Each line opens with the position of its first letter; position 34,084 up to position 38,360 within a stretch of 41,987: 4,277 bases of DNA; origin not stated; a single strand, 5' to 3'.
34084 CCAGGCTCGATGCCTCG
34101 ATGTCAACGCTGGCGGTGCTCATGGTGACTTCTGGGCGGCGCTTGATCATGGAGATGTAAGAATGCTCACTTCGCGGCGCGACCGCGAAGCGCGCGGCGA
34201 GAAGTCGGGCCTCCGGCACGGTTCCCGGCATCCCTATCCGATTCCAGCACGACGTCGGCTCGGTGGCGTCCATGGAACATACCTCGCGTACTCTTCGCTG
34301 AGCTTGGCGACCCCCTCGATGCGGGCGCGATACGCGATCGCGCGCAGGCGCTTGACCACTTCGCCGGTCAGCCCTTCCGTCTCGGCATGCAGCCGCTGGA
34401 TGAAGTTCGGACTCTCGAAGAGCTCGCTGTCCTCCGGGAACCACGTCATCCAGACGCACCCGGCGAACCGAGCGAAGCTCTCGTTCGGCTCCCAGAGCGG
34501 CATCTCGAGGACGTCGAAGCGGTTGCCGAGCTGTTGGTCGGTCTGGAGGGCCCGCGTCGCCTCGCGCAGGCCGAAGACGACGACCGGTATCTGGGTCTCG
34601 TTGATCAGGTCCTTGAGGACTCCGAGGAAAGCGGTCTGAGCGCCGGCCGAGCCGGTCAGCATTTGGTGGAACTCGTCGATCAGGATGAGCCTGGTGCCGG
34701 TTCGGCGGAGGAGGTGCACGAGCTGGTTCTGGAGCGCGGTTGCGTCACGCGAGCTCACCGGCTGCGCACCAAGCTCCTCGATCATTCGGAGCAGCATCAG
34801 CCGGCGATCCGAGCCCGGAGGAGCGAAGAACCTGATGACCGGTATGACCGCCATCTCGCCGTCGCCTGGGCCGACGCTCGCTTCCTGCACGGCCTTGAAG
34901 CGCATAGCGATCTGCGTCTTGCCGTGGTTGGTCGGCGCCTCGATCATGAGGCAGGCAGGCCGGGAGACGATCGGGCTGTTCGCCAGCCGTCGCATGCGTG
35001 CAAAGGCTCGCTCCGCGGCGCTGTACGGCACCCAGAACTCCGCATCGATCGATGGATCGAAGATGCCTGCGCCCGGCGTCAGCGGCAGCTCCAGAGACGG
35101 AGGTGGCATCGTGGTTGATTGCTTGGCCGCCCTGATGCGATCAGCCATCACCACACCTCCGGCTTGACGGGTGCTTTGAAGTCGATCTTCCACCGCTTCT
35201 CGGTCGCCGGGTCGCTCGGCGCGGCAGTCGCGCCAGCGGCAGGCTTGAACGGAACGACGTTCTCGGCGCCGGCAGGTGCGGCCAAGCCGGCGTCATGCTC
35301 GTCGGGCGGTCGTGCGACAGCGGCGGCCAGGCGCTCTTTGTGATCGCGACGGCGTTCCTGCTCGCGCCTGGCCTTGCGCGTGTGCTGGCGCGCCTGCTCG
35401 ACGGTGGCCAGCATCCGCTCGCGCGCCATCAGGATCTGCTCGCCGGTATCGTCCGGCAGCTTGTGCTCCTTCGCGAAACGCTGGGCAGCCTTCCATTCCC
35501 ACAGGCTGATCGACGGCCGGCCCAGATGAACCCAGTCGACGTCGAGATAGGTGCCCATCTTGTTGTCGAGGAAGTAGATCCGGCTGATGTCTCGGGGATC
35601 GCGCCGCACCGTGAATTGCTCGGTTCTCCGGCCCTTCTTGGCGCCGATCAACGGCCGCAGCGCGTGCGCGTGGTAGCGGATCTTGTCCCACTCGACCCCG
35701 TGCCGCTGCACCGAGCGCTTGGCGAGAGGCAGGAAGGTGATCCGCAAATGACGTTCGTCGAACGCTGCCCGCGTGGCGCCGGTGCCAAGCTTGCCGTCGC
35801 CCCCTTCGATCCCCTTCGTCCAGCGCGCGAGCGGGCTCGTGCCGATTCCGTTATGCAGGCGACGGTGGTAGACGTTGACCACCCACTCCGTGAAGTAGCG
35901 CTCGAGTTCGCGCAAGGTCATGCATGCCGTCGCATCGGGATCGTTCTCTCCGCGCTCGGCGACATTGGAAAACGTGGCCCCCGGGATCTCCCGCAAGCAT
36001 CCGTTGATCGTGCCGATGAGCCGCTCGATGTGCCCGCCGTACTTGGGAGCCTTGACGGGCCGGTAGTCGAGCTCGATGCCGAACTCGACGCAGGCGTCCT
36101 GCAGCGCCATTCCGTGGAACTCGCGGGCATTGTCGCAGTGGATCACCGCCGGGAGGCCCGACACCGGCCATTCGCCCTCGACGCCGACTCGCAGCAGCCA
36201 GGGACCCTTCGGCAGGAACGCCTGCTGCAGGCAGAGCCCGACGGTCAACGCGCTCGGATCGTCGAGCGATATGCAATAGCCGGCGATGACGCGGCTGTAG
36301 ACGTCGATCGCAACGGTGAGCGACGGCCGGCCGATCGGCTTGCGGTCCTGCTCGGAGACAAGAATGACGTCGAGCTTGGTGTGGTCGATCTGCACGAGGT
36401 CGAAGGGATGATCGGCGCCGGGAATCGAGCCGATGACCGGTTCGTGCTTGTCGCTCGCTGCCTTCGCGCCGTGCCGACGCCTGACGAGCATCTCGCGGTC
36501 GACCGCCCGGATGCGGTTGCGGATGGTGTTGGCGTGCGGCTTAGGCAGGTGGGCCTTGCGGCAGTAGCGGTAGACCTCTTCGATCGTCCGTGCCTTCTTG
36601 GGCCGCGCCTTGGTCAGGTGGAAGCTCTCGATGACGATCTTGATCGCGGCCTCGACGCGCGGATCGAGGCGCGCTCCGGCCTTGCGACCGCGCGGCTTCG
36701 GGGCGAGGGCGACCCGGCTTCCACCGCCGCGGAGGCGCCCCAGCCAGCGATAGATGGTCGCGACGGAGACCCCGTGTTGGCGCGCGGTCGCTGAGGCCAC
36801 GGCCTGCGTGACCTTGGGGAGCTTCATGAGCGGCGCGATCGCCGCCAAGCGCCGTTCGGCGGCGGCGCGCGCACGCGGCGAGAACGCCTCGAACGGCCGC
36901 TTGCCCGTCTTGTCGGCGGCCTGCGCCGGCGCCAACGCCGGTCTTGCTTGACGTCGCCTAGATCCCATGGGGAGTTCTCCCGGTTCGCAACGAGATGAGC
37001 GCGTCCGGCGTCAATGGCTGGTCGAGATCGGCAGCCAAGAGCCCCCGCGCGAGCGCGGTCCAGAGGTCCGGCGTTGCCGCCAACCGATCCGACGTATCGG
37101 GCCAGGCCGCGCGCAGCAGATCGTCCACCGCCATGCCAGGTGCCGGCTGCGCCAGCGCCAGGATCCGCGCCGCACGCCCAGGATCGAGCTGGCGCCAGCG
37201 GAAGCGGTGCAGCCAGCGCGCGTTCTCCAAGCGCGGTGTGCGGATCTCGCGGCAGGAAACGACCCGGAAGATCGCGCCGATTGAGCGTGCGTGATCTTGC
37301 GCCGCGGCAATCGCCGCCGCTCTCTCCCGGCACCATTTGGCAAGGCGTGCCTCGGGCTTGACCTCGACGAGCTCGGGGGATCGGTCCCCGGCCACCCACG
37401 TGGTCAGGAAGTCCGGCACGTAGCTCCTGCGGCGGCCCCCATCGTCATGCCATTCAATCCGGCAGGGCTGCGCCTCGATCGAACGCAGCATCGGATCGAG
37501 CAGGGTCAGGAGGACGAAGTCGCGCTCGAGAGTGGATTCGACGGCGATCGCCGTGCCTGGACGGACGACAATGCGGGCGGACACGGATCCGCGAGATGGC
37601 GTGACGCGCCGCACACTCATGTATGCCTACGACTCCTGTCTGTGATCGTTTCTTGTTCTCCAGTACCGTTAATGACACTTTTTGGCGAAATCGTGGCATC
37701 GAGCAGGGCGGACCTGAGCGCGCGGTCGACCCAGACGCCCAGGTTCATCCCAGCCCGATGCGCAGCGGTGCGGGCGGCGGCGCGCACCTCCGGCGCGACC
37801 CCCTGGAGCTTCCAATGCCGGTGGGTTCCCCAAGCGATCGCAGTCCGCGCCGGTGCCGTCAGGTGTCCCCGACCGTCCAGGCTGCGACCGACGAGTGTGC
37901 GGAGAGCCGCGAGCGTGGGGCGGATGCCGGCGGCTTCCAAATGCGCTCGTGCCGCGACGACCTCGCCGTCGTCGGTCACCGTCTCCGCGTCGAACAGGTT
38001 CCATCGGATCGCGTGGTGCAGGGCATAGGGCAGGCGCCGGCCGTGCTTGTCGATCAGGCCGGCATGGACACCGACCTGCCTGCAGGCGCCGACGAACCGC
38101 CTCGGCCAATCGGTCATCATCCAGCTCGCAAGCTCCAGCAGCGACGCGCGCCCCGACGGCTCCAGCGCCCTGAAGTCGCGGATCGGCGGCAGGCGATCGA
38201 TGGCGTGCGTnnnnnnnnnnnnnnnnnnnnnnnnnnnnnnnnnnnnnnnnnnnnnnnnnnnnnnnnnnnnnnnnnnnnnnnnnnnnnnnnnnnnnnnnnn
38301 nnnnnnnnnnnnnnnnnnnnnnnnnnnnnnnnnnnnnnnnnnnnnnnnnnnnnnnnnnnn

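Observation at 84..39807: The window is essentially one complete 39.7-kb Tn7-like transposon with exact ends and a 5-bp duplication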

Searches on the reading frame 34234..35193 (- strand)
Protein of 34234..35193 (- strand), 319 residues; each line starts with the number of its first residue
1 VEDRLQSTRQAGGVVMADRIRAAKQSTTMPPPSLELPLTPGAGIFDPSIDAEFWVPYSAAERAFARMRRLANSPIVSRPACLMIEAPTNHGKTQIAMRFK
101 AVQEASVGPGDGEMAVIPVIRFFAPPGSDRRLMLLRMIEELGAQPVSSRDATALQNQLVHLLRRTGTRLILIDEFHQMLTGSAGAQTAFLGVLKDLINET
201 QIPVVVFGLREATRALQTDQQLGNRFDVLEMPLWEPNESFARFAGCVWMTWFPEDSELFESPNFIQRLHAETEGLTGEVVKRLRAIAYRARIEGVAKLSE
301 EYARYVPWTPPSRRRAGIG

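Call 9: search_protein_families(library=pfam, proteins=[window:34234-35193:-], max_evalue=0.01)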
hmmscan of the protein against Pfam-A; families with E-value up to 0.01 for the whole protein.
window:34234-35193:- (319 aa): 2 families
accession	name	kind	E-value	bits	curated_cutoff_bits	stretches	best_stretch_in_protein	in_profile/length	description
PF05621.17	TniB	-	2.2e-46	158.1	22.4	1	49-235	5-188/189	Bacterial TniB protein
PF13401.12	AAA_22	-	2.7e-10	41.1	27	1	79-215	5-129/130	AAA domain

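Call 73: search_solved_structures(query=window:34234-35193:-, max_evalue=0.01)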
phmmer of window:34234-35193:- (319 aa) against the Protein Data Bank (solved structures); distinct sequences matched with E-value up to 0.01: 3.
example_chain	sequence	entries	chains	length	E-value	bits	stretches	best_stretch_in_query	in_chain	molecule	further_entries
7ufi_1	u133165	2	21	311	4.5e-14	55.8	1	73-229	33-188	VchTnsC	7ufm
7rzy_1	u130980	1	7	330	3.4e-13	53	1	73-237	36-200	Tn6677 Vibrio cholerae transposon TnsC (VchTnsC)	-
30ga_K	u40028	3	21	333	0.00059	22.6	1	72-219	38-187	AAA+ ATPase domain-containing protein | TnsC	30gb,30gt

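Call 74: search_protein_families(library=ncbifam, proteins=[window:34234-35193:-], max_evalue=0.00001)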
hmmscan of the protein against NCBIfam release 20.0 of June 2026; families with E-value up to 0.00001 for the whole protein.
window:34234-35193:- (319 aa): 0 families

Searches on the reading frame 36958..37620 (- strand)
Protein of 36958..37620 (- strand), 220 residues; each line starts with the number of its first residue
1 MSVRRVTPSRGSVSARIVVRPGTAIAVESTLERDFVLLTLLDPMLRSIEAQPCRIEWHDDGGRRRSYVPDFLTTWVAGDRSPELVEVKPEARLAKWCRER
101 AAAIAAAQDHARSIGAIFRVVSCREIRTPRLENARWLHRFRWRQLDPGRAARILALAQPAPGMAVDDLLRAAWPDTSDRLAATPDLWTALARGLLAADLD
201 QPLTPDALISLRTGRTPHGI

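Call 9: search_protein_families(library=pfam, proteins=[window:36958-37620:-], max_evalue=0.01)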
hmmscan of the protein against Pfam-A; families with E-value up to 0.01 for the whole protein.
window:36958-37620:- (220 aa): 1 family
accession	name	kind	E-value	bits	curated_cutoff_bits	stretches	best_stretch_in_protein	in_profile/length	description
PF08722.17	Tn7_TnsA-like_N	-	5.2e-11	43.4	26.5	1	43-121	2-83/85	TnsA-like endonuclease N terminal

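Call 40: search_solved_structures(query=window:36958-37620:-, max_evalue=1, show_alignments=2)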
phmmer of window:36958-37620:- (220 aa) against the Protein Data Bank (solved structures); distinct sequences matched with E-value up to 1: 0.

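Call 74: search_protein_families(library=ncbifam, proteins=[window:36958-37620:-], max_evalue=0.00001)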
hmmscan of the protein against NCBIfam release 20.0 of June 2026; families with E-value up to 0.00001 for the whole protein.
window:36958-37620:- (220 aa): 1 family
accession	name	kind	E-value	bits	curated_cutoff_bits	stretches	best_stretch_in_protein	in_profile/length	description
NF033179.1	TnsA_like_Actin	subfamily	1.7e-24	86.5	110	1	22-209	37-211/212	TnsA-like heteromeric transposase endonuclease subunit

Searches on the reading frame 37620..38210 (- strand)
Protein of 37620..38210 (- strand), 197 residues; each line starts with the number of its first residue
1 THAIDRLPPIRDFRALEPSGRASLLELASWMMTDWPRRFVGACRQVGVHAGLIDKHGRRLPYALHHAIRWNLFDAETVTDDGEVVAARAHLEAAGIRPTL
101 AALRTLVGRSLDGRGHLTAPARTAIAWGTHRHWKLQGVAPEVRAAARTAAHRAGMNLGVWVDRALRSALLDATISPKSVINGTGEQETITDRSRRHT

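Call 96: search_protein_representatives(protein=window:37620-38210:-)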
Query: 197 residues. Proteins with E-value up to 0.001 (for the whole library): 100; up to 1e-10: 42; up to 1e-30: 3. The best 100 are listed.
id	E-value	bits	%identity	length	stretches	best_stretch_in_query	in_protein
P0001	8.8e-125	430.1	100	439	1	1-197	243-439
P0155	8.9e-35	136.4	43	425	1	5-170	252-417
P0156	1.1e-31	126.4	39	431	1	2-170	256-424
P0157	6.6e-30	120.6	36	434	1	4-175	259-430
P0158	5.3e-28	114.3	37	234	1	6-169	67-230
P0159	1.2e-27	113.2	37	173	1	7-172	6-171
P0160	5.2e-27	111.1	40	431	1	6-170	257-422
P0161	2.2e-26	109.1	38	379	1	15-172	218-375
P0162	2.7e-26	108.8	39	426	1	6-170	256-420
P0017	1.0e-25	106.9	39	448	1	5-170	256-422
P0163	1.3e-25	106.5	36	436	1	7-169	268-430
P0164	2.7e-25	105.5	37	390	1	7-169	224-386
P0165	6.0e-24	101.1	39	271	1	7-169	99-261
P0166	1.9e-23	99.5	38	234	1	2-169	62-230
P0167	4.9e-23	98.1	35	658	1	4-185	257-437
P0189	8.6e-12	61.4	51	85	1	97-169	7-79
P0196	2.7e-09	53.3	53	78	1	119-169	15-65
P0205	6.1e-07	45.6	55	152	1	123-169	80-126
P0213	1.7e-05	40.9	53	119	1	128-172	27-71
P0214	1.7e-05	40.9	52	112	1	132-191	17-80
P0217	3.7e-05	39.8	54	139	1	132-172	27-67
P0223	1.7e-04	37.6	56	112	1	129-169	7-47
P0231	3.5e-04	36.6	55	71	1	131-170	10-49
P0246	8.1e-04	35.4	48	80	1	128-173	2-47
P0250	9.4e-04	35.2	50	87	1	131-168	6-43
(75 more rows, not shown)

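Call 97: search_protein_families(library=pfam, proteins=[P0196, P0223, P0231, P0205, P0217, P0213, P0214, P0250, P0246, P0189], max_evalue=0.1)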
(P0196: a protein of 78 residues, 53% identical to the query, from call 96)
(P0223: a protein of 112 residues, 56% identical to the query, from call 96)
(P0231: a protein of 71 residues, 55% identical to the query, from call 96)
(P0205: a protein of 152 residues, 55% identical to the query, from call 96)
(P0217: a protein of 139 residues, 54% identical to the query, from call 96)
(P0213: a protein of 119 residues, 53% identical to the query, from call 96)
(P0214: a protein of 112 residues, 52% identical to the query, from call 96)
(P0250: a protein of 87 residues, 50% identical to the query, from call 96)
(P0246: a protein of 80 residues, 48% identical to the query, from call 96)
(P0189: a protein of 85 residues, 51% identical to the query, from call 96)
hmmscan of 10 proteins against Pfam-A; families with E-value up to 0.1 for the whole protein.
P0196 (78 aa): 2 families
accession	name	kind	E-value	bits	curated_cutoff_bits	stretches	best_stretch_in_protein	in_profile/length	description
PF07704.17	PSK_trans_fac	-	0.0037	18.6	28.3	1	35-66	7-38/82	Rv0623-like transcription factor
PF08681.18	TacA1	-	0.056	13.9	21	1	34-63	6-35/80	Antitoxin TacA 1-like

P0223 (112 aa): 4 families
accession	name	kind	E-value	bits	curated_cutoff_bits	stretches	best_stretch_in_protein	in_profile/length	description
PF15665.10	FAM184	-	0.013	15.6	32.7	1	65-98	92-125/211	Family with sequence similarity 184, A and B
PF05700.16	BCAS2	-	0.021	14.9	24.5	1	59-95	138-174/206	Breast carcinoma amplified sequence 2 (BCAS2)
PF04108.17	ATG17_like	-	0.03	14.2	43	1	24-92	95-156/355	Autophagy protein ATG17-like domain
PF19757.4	DUF6244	-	0.055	14.4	31.6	1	43-89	34-79/87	Family of unknown function (DUF6244)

P0231 (71 aa): 0 families

P0205 (152 aa): 2 families
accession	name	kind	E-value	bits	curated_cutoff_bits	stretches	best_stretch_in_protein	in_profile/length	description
PF06527.16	TniQ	-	9.1e-10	39.8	27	1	19-59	101-142/142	TniQ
PF02977.21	CarbpepA_inh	-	0.0093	16.2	25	1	22-40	18-38/46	Carboxypeptidase A inhibitor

P0217 (139 aa): 1 family
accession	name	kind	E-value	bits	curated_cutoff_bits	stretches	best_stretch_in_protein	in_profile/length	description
PF15683.10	TDRP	-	0.095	13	27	0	99-135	29-65/147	Testis development-related protein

P0213 (119 aa): 2 families
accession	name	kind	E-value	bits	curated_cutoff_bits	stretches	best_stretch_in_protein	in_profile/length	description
PF15512.12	CAF-1_p60_C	-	0.0087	17.1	27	1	14-107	38-132/141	Chromatin assembly factor complex 1 subunit p60, C-terminal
PF07704.17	PSK_trans_fac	-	0.08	14.3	28.3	0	38-109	7-72/82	Rv0623-like transcription factor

P0214 (112 aa): 1 family
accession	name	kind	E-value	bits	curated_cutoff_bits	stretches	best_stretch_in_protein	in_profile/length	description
PF08681.18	TacA1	-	0.042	14.2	21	1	23-58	6-41/80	Antitoxin TacA 1-like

P0250 (87 aa): 1 family
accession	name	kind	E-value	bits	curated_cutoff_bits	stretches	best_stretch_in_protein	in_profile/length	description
PF18834.6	LPD22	-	0.039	14.6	28.6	1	9-67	8-64/97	Large polyvalent protein associated domain 22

P0246 (80 aa): 0 families

P0189 (85 aa): 0 families

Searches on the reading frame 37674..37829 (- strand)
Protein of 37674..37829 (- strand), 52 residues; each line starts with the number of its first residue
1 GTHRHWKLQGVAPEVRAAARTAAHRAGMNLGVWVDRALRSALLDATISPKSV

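Call 63: search_protein_families(library=pfam, proteins=[window:37674-37829:-], max_evalue=1)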
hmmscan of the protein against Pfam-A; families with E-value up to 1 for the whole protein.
seq(52 aa): 1 family
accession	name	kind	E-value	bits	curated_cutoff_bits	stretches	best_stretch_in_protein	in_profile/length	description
PF07704.17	PSK_trans_fac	-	0.16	13.3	28.3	1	13-42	8-37/82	Rv0623-like transcription factor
